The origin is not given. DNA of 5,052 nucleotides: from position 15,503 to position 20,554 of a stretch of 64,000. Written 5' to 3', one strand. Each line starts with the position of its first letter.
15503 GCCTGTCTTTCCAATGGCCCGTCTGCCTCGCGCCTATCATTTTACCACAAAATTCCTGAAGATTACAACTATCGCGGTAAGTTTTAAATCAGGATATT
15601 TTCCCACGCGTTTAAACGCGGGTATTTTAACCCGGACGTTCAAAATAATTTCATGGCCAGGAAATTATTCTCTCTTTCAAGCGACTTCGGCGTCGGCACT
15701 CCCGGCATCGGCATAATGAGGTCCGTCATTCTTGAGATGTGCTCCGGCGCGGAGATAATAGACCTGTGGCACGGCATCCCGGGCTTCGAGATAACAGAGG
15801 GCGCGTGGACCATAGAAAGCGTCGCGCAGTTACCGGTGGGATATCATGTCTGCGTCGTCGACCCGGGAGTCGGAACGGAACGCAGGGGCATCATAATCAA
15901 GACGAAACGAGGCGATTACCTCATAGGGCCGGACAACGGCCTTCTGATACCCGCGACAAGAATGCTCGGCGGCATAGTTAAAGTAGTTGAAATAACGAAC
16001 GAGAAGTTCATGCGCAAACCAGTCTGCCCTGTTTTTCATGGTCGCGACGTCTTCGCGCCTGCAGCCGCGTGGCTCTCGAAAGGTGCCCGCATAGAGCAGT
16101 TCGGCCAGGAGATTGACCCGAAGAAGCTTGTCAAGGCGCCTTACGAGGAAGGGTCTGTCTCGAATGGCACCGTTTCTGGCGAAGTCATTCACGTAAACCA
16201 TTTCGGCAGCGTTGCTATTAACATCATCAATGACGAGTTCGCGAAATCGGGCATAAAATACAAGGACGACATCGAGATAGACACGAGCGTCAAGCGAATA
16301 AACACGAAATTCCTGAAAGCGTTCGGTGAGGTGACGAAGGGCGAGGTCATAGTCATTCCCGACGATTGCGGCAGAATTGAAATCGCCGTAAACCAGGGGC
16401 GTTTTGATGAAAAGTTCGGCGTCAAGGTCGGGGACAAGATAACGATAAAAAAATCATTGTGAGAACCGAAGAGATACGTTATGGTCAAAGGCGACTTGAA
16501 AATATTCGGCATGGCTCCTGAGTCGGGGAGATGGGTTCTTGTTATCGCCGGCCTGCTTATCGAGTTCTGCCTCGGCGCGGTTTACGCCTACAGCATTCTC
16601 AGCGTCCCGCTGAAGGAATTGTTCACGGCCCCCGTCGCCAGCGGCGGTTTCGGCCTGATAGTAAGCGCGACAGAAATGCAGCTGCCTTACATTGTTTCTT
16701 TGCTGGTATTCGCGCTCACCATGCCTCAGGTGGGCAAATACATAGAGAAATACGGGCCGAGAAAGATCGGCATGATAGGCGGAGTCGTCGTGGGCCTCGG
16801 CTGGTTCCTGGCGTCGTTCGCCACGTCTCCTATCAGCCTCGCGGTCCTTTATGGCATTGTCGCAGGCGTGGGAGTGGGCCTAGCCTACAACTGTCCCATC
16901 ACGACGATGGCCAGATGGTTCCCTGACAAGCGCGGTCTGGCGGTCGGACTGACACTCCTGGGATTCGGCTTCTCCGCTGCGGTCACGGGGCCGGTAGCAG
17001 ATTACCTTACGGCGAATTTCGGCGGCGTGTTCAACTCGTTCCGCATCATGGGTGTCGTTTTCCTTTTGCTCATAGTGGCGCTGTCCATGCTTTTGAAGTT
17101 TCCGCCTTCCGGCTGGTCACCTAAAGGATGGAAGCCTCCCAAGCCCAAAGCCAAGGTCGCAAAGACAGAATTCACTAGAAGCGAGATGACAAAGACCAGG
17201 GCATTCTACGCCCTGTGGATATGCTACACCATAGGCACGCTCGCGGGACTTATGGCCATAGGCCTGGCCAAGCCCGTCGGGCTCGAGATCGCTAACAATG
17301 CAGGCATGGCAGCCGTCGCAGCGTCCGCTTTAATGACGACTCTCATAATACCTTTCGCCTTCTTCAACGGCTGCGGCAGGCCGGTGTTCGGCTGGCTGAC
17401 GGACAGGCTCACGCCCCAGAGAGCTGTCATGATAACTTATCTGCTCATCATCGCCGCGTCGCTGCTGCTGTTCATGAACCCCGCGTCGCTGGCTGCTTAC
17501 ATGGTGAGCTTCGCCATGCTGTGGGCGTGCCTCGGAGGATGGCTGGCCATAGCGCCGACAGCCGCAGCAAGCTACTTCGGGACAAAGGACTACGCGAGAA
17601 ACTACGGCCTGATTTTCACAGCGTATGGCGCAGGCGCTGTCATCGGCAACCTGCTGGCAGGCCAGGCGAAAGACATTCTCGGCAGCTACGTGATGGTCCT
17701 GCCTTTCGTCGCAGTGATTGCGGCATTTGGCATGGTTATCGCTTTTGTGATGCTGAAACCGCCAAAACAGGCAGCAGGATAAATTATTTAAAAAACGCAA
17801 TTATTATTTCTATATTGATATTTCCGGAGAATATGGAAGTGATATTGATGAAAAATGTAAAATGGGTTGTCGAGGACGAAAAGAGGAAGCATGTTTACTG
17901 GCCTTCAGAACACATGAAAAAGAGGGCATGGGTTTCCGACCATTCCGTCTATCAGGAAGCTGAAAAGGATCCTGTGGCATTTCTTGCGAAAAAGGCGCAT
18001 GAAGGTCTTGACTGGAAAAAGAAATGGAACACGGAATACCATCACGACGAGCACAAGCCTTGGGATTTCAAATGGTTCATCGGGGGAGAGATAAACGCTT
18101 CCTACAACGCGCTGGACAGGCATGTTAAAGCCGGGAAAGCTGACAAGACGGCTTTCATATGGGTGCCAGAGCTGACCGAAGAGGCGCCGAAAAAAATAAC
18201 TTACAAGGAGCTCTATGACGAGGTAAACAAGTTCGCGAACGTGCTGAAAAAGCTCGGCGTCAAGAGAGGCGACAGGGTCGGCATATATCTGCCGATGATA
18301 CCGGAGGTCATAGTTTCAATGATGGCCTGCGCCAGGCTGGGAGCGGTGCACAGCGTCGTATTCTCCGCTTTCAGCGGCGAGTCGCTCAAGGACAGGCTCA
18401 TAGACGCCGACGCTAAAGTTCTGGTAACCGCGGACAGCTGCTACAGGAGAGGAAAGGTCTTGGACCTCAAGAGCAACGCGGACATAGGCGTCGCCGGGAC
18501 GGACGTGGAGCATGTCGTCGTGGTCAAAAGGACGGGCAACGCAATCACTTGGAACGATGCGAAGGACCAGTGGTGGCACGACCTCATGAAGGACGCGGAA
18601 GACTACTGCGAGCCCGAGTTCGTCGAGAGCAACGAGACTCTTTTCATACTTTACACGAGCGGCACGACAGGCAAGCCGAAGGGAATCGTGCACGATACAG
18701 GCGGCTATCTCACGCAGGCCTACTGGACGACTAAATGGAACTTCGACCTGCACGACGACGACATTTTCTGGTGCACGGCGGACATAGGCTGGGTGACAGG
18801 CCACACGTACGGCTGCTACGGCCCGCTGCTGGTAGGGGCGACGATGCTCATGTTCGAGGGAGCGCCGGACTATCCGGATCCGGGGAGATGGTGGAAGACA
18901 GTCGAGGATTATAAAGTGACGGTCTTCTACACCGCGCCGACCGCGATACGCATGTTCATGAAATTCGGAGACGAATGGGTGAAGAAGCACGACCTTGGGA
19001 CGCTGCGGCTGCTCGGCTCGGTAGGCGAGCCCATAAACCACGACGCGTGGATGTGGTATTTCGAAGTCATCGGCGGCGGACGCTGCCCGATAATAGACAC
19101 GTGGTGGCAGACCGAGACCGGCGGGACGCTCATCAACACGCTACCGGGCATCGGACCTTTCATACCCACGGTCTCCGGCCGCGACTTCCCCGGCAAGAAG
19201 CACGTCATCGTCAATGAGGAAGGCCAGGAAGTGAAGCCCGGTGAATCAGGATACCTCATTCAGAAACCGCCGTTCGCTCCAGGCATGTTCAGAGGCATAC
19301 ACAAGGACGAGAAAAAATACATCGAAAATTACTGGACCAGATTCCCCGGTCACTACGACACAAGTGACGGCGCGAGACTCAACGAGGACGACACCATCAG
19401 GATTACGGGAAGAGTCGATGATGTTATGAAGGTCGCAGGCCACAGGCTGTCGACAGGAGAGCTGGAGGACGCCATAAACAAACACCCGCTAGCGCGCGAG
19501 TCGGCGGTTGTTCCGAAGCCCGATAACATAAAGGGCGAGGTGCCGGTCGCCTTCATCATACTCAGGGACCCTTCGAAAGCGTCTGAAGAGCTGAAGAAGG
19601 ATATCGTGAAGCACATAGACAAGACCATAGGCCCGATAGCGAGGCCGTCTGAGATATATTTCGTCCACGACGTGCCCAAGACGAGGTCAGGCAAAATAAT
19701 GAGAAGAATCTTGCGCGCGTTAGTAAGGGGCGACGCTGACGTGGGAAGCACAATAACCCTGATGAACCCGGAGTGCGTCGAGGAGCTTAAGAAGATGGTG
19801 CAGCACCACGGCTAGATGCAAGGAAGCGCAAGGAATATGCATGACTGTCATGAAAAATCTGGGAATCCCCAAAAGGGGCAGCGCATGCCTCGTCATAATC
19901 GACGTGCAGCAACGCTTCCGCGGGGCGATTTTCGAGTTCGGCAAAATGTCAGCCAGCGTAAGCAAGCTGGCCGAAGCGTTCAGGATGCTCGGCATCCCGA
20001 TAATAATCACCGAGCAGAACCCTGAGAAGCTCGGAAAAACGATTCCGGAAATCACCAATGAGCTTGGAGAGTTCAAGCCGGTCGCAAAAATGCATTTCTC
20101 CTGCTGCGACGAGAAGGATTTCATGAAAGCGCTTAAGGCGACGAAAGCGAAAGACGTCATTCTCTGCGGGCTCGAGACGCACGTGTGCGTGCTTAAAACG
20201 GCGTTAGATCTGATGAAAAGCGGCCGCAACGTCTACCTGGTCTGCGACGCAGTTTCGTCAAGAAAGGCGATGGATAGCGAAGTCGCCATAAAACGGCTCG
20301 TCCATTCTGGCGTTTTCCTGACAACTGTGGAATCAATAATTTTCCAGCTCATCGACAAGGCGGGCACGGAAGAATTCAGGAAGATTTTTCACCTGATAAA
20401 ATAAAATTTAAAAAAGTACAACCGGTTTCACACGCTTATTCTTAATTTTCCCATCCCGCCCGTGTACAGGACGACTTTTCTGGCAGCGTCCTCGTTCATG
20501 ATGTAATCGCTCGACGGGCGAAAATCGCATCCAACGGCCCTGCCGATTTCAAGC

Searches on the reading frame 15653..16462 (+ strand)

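Call 53: search_protein_families(library=pfam, proteins=[window:15653-16462:+], max_evalue=0.00001)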
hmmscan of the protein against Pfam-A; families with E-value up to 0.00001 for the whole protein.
window:15653-16462:+ (269 aa): 2 families
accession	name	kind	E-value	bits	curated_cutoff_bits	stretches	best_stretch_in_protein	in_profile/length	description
PF01887.21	SAM_HAT_N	-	7.5e-41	139.7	26.3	1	8-151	3-145/145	SAM hydroxide adenosyltransferase N-terminal domain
PF20257.3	SAM_HAT_C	-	1.1e-18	67.7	25.5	1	176-264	1-84/84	SAM hydroxide adenosyltransferase C-terminal domain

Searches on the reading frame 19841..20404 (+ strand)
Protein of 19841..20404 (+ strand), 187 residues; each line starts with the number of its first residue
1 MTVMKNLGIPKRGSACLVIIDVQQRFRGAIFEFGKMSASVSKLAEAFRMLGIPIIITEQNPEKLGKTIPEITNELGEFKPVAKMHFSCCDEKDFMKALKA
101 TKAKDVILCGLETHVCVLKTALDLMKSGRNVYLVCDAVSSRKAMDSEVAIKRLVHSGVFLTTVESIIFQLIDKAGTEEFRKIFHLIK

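Call 54: search_protein_families(library=pfam, proteins=[window:19841-20404:+], max_evalue=0.00001)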
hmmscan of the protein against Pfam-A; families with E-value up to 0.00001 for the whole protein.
window:19841-20404:+ (187 aa): 1 family
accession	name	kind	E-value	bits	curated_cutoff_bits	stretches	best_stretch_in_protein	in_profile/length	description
PF00857.26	Isochorismatase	-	2.4e-34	119.4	27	1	16-164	2-174/175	Isochorismatase domain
